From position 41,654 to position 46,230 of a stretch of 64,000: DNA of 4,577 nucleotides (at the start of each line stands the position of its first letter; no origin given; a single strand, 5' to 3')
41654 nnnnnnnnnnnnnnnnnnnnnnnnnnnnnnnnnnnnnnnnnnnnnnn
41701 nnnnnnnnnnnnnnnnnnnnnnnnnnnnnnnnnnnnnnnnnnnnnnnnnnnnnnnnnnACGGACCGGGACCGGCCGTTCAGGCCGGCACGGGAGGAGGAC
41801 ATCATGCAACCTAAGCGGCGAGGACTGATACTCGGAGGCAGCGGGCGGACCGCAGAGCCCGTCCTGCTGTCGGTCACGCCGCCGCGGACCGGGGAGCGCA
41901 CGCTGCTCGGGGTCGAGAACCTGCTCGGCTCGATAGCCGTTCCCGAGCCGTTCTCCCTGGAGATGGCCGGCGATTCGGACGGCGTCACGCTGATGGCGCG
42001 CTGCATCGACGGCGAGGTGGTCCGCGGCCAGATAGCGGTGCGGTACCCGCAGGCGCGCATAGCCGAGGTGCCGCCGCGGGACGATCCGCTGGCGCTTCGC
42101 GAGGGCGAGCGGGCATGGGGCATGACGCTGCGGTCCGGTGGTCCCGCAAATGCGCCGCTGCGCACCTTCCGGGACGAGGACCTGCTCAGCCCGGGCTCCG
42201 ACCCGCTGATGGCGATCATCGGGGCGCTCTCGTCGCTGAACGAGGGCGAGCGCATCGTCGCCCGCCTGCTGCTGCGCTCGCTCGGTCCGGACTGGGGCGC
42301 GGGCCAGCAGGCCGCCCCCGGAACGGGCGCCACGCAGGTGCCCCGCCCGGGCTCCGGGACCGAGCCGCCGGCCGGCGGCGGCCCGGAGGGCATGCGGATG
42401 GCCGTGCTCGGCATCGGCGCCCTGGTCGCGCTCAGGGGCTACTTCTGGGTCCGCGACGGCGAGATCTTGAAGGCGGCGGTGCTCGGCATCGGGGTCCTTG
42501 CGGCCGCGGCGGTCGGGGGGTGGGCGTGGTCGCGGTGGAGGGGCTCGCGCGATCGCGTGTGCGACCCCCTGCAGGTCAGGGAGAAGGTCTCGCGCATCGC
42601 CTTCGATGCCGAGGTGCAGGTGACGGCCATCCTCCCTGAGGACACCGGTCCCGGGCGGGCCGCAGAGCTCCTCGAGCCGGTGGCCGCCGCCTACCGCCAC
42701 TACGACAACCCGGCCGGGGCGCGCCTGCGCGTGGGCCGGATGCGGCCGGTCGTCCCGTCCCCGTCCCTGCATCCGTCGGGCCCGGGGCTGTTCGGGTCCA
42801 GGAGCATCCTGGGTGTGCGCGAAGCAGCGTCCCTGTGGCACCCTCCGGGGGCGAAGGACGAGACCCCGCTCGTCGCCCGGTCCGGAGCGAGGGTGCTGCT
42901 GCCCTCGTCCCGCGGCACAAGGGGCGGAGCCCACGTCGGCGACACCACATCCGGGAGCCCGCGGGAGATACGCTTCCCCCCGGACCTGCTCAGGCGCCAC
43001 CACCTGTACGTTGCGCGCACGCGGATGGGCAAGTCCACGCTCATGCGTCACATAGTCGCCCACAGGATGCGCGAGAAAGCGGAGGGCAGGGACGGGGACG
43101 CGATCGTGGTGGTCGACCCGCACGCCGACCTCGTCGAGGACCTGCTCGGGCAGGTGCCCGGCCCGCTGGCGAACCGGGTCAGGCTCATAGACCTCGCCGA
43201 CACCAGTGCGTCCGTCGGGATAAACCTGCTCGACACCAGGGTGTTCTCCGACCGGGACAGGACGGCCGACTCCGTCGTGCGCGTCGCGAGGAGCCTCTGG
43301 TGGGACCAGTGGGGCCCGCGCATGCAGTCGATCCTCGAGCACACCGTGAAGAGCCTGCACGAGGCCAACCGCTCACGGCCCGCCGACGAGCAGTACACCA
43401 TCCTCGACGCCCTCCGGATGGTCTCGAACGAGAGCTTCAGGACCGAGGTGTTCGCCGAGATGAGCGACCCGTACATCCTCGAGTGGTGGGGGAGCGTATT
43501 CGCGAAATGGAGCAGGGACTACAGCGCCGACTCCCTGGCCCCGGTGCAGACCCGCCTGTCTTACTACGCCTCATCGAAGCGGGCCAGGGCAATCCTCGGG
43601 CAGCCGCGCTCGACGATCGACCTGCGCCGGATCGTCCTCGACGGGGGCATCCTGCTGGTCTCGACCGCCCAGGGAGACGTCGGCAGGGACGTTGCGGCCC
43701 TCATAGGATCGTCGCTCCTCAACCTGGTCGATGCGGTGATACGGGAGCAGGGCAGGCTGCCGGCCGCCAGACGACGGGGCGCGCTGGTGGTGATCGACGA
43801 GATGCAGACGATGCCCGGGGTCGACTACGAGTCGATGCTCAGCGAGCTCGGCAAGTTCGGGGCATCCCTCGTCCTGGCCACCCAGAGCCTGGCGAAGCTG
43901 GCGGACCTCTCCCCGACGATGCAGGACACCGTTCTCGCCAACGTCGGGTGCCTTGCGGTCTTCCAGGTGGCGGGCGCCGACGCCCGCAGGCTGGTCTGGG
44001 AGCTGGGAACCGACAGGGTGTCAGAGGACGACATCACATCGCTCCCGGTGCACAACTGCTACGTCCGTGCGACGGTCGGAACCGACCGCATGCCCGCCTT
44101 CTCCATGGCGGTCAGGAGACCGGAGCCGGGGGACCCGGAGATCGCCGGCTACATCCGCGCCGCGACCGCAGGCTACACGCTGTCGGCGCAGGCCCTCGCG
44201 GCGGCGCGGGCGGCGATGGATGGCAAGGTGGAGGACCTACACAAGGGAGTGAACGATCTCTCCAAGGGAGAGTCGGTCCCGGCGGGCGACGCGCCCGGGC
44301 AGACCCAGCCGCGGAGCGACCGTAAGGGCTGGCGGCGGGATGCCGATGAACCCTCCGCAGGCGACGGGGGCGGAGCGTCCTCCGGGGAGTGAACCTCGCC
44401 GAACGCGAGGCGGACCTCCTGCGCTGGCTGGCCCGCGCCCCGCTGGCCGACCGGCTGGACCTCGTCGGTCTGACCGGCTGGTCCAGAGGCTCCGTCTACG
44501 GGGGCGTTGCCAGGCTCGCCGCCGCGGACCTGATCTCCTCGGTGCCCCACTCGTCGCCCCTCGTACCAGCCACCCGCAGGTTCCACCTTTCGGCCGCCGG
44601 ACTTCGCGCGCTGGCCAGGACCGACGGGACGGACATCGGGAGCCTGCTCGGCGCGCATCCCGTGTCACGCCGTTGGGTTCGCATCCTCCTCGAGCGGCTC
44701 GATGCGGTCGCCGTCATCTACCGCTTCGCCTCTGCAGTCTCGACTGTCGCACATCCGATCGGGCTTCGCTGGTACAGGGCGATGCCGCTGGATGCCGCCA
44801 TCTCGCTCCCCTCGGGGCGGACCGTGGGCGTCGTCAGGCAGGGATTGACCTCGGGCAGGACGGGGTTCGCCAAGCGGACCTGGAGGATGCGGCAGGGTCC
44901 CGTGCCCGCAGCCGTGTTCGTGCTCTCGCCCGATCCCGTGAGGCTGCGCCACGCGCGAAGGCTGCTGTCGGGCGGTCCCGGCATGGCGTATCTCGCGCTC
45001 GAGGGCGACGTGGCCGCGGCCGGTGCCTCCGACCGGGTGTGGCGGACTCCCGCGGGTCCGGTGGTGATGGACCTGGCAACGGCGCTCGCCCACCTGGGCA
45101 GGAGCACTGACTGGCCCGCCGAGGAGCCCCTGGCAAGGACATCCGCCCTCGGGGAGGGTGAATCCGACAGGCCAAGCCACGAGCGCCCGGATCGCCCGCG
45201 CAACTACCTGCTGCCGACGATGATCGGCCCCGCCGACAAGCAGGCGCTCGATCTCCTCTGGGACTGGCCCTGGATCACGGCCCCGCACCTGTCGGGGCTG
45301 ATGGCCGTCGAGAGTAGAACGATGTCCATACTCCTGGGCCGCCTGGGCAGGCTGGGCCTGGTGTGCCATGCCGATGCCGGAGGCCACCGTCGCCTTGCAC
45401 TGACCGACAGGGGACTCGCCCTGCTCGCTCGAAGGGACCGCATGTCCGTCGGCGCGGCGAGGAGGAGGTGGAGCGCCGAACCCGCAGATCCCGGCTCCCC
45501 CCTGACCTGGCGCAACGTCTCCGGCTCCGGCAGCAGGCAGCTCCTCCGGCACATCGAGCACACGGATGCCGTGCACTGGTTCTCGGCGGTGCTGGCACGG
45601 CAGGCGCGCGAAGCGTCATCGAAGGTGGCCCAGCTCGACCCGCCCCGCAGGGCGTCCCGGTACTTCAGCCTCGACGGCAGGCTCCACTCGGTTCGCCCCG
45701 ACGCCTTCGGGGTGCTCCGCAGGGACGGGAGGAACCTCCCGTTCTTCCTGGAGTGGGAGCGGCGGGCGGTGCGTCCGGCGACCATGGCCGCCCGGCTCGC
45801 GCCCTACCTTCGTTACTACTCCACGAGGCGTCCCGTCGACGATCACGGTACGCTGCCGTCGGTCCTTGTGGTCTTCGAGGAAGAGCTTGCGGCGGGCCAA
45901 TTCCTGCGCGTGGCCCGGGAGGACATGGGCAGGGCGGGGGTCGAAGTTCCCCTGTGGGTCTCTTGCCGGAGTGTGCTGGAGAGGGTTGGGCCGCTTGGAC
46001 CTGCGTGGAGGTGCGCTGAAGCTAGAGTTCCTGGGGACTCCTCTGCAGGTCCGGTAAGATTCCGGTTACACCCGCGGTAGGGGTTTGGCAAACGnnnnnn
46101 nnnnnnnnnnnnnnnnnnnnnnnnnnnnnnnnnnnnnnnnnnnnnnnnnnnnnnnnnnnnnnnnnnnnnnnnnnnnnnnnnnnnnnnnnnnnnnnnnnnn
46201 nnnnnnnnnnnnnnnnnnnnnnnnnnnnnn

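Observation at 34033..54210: Shared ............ operator links the immunity switch to backbone promoters 20 kb away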

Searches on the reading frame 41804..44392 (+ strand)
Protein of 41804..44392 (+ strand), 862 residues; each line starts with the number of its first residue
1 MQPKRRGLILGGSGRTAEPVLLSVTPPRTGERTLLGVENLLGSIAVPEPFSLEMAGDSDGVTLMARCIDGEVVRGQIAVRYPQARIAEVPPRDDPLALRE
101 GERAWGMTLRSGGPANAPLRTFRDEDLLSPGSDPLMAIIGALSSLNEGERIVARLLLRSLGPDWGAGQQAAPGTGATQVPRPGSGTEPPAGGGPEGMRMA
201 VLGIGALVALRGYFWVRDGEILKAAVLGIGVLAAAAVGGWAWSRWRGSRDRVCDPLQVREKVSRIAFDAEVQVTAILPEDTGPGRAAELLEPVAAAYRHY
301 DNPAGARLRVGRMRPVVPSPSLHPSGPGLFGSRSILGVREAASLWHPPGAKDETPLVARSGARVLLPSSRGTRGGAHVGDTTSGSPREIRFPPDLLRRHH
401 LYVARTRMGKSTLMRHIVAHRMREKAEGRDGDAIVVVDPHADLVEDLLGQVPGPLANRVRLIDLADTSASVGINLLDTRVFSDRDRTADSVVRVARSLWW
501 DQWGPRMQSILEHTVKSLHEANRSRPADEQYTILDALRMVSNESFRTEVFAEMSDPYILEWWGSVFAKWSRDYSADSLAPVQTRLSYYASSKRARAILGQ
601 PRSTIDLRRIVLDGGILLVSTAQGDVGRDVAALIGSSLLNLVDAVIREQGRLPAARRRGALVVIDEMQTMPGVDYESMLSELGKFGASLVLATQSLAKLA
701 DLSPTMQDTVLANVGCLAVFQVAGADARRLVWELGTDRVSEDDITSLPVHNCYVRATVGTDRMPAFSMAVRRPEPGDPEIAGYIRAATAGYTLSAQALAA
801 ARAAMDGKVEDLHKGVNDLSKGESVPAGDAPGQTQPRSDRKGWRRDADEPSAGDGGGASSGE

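Call 11: search_protein_families(library=pfam, proteins=[window:41804-44392:+], max_evalue=0.01)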
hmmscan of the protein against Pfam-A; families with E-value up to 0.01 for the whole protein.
window:41804-44392:+ (862 aa): 2 families
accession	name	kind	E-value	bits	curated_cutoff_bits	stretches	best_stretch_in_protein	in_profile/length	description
PF10412.15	TrwB_AAD_bind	-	3.1e-06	26.8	20.5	1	644-743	230-332/387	Type IV secretion-system coupling protein DNA-binding domain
PF01935.23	DUF87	-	0.0015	19.1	23.2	1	389-462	14-79/220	Helicase HerA, central domain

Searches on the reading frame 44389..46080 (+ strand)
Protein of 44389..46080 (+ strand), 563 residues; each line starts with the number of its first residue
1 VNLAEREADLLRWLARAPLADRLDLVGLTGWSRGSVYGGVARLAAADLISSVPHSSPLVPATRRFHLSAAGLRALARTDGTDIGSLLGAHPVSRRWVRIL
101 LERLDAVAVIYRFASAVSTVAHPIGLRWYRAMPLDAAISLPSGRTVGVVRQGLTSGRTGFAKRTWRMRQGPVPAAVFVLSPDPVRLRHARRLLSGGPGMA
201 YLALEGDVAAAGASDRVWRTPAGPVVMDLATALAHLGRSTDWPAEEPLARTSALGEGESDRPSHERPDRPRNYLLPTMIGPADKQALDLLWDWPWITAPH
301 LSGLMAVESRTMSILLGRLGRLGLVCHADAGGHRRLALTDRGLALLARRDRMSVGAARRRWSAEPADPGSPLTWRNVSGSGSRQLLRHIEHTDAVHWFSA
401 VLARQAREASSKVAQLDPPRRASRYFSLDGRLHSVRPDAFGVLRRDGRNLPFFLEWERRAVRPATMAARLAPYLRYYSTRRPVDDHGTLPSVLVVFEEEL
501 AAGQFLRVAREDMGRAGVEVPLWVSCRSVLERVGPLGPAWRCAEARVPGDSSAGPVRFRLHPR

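Call 11: search_protein_families(library=pfam, proteins=[window:44389-46080:+], max_evalue=0.01)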
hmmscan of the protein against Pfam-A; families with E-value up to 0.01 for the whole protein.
window:44389-46080:+ (563 aa): 2 families
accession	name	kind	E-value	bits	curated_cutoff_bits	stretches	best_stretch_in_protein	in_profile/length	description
PF13814.12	Replic_Relax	-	1.8e-06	28.6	25.3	1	312-491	29-190/191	Replication-relaxation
PF12802.13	MarR_2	-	0.0021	18.6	27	0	6-53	6-54/61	MarR family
